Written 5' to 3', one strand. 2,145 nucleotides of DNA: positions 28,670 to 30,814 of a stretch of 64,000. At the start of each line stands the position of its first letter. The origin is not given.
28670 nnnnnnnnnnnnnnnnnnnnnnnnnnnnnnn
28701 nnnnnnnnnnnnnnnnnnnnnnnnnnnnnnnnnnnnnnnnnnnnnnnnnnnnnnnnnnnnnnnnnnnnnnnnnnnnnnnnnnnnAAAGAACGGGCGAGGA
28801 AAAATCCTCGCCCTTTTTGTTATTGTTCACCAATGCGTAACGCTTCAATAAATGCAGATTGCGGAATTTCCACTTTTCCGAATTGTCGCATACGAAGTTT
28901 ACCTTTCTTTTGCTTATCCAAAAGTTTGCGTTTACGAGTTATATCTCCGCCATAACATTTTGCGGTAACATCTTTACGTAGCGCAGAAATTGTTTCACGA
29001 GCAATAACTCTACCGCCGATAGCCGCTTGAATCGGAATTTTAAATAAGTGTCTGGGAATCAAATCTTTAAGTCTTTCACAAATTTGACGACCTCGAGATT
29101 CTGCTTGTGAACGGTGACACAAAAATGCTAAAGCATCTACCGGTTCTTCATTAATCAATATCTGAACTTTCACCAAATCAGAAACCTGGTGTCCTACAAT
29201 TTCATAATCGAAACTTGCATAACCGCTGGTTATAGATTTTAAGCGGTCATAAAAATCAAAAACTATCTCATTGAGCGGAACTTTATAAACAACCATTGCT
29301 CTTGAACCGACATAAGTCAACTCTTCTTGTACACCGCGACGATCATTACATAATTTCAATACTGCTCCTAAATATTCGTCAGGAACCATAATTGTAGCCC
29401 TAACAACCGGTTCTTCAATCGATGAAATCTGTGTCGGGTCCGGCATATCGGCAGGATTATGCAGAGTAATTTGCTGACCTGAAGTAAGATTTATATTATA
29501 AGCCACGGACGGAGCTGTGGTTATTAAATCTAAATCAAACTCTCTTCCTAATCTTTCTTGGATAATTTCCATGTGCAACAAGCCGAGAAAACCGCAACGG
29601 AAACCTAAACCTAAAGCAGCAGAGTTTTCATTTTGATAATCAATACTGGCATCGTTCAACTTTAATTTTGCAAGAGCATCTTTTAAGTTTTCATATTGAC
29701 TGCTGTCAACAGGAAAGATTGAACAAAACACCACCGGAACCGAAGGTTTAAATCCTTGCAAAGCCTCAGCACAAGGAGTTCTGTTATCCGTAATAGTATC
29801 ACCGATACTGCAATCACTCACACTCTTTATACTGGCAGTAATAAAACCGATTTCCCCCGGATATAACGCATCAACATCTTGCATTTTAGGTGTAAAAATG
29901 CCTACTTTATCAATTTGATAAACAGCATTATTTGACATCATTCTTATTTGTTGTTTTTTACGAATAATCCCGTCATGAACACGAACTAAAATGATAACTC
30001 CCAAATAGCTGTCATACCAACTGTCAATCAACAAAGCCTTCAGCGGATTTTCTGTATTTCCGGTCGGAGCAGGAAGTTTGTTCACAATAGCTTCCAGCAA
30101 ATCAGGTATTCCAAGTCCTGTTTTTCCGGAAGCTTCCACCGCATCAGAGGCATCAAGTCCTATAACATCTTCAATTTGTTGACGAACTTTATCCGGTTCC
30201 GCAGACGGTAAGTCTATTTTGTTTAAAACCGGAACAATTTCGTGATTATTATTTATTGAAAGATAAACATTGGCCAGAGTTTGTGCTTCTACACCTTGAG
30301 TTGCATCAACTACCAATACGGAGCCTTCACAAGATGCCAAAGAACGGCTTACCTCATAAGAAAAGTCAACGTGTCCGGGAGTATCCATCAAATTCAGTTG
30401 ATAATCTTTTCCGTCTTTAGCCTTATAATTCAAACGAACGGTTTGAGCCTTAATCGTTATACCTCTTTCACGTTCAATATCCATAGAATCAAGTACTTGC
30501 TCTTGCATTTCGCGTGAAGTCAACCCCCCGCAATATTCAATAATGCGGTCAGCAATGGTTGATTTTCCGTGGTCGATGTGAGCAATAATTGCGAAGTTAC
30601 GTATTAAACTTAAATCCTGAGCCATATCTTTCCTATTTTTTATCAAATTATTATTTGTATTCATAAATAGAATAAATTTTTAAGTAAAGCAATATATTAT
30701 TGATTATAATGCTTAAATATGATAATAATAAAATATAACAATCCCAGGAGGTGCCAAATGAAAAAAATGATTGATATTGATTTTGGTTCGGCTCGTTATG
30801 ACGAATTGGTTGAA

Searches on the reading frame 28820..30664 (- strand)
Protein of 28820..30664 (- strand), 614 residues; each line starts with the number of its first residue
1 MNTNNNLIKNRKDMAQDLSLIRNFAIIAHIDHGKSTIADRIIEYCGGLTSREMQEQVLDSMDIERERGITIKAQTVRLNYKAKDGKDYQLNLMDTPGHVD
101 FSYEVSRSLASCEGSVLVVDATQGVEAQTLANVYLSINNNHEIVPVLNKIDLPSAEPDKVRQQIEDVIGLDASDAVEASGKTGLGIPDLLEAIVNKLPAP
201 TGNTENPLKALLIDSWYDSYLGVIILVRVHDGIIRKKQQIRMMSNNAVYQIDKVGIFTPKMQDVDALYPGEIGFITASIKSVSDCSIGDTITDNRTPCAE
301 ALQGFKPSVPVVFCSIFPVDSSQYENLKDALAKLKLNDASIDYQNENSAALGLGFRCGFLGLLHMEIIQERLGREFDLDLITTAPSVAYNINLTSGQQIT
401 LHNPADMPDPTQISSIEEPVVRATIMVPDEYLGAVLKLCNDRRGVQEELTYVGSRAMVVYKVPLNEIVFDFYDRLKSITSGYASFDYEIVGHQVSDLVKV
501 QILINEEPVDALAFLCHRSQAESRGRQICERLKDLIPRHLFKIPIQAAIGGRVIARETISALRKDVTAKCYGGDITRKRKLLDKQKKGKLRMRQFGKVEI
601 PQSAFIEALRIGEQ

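Call 19: search_protein_families(library=ncbifam, proteins=[window:28820-30664:-], max_evalue=1e-10)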
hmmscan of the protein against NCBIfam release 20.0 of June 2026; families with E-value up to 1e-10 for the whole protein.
window:28820-30664:- (614 aa): 27 families (the best 25 are shown)
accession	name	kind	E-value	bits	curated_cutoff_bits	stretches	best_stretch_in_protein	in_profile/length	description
TIGR01393.1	lepA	equivalog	1.2e-291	968.4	533.9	1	21-611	3-594/595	translation elongation factor 4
TIGR01394.1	TypA_BipA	equivalog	8.9e-61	205.8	757.3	1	21-483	1-459/594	translational GTPase TypA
TIGR00484.1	EF-G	equivalog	1.4e-56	192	659.4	2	17-173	6-160/691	elongation factor G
NF009381.0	PRK12740.1-5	subfamily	3.1e-49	168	583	2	17-169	5-155/692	elongation factor G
NF012153.1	tet_protect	equivalog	6.2e-49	166.8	775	2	23-168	2-145/614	tetracycline resistance ribosomal protection protein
TIGR00490.1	aEF-2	equivalog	8.5e-49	166.3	738.45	1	8-152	6-150/720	elongation factor EF-2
NF007583.0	PRK10218.1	equivalog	4.6e-43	147.1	1260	1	21-388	5-388/607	ribosome-dependent GTPase TypA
NF001964.0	PRK00741.1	equivalog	3.8e-37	127.9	473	1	12-173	3-166/529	peptide chain release factor 3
NF009891.0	PRK13351.1-1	equivalog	2e-35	122.5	597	1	19-169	7-155/681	elongation factor G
NF033148.1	tet_protect_M_W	exception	5.9e-33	114.1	1100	1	21-169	3-149/639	TetM/TetW/TetO/TetS family tetracycline resistance ribosomal protection protein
TIGR00503.1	prfC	equivalog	1.9e-30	105.8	466.95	1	16-173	6-165/527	peptide chain release factor 3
NF000120.3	47473_otr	exception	8.2e-29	100.6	900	1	23-166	4-145/608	tetracycline resistance ribosomal protection protein Otr(A)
NF009377.1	PRK12740.1-1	equivalog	2.7e-27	95.5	890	1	13-171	5-161/700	elongation factor G-like protein EF-G2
NF012155.1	tet_protect_M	exception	2.9e-26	91.9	1420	1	21-166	3-146/639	tetracycline resistance ribosomal protection protein Tet(M)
NF012154.0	tet_protect_Q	exception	4.1e-24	84.8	1425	1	21-152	3-132/638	tetracycline resistance ribosomal protection protein Tet(Q)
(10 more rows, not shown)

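Call 21: list_cluster_members(proteins=[P0001, window:28820-30664:-, window:39523-41529:+, P0007, P0016])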
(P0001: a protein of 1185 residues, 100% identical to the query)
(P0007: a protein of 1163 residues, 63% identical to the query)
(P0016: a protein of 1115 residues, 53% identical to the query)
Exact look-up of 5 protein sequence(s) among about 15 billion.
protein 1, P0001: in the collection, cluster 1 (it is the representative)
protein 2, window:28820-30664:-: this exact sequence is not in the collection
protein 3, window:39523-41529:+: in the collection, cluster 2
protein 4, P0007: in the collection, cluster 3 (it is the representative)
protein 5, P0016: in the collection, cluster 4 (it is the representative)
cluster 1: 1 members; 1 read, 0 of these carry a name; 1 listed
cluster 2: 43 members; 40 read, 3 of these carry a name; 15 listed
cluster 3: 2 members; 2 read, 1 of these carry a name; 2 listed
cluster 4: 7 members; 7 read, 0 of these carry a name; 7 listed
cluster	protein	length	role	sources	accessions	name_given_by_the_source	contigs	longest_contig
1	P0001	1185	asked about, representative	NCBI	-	-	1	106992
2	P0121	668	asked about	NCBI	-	-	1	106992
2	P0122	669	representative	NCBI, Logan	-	-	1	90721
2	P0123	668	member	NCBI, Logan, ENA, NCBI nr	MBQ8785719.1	MAG: excinuclease ABC subunit UvrB [Alphaproteobacteria bacterium] | excinuclease ABC subunit UvrB [Alphaproteobacteria bacterium]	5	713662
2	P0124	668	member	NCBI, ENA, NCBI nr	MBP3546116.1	MAG: excinuclease ABC subunit UvrB [Alphaproteobacteria bacterium] | excinuclease ABC subunit UvrB [Alphaproteobacteria bacterium]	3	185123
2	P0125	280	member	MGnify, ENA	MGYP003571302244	FL=1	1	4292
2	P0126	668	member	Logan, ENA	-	-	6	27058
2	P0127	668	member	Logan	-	-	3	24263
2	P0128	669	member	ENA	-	-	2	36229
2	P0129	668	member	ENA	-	-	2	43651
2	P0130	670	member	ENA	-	-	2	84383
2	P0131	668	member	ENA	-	-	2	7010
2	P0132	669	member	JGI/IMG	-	-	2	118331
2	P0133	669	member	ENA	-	-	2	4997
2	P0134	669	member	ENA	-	-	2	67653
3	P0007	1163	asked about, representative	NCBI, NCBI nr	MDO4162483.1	MAG: type II CRISPR RNA-guided endonuclease Cas9 [Pseudomonadota bacterium] | type II CRISPR RNA-guided endonuclease Cas9 [Pseudomonadota bacterium]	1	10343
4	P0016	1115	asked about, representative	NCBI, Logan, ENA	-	-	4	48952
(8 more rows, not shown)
